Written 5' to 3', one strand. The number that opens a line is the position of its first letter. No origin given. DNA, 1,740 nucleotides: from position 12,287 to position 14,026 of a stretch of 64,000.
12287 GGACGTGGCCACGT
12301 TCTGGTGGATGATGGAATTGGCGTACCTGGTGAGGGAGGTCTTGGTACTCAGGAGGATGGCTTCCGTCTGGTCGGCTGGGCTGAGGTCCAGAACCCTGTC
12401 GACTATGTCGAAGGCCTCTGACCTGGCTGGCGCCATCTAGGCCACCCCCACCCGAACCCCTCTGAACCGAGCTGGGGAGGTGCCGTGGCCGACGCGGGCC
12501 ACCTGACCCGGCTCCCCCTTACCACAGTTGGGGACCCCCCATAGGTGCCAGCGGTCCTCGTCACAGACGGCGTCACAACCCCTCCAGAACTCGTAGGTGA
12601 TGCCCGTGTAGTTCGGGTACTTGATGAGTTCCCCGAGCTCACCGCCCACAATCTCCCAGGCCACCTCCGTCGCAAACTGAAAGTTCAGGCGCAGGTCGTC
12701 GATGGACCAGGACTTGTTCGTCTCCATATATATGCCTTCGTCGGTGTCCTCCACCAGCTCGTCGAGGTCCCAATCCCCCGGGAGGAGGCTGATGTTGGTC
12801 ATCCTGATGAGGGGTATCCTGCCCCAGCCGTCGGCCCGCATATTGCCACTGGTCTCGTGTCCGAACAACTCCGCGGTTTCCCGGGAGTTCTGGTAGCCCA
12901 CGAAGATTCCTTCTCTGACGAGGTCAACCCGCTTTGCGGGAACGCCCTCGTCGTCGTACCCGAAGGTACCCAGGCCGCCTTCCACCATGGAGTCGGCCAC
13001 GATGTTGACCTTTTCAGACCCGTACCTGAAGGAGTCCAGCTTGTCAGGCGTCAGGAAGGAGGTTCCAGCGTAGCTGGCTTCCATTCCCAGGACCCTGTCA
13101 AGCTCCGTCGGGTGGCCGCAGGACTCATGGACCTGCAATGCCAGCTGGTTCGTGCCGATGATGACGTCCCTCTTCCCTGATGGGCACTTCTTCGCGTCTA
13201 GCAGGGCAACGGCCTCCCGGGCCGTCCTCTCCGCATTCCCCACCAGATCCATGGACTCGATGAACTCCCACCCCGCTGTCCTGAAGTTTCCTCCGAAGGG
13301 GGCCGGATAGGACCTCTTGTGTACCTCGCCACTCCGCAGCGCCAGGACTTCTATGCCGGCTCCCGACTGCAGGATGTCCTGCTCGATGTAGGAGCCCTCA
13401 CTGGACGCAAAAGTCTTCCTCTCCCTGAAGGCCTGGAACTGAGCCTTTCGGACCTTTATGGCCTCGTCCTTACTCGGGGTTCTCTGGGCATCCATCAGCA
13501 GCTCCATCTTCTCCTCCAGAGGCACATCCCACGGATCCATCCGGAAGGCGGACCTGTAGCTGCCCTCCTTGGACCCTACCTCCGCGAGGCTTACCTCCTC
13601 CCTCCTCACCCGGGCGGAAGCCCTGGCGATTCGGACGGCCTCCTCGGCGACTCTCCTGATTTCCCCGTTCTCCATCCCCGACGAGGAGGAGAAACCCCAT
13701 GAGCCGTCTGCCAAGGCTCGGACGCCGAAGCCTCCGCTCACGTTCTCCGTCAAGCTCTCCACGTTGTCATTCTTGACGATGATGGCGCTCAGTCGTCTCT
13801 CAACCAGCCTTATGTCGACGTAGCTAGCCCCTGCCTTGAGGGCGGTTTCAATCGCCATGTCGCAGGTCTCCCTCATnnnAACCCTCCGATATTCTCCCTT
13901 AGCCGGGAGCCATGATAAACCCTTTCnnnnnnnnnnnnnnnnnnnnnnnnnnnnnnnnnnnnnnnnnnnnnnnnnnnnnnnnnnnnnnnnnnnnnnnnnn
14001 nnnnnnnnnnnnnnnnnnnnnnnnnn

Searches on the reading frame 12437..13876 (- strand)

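Call 13: search_protein_families(library=pfam, proteins=[window:12437-13876:-], max_evalue=0.00001)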
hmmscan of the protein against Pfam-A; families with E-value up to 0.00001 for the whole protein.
window:12437-13876:- (479 aa): 3 families
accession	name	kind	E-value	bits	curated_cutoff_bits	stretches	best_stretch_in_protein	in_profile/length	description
PF19289.4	PmbA_TldD_3rd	-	2.5e-36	125.3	22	1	233-476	1-218/220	PmbA/TldA metallopeptidase C-terminal domain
PF19290.4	PmbA_TldD_2nd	-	4.3e-13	50.1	20.9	1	114-226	2-109/109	PmbA/TldA metallopeptidase central domain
PF01523.21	PmbA_TldD_1st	-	4.4e-13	49.6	20.9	1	20-84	1-65/65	PmbA/TldA metallopeptidase domain 1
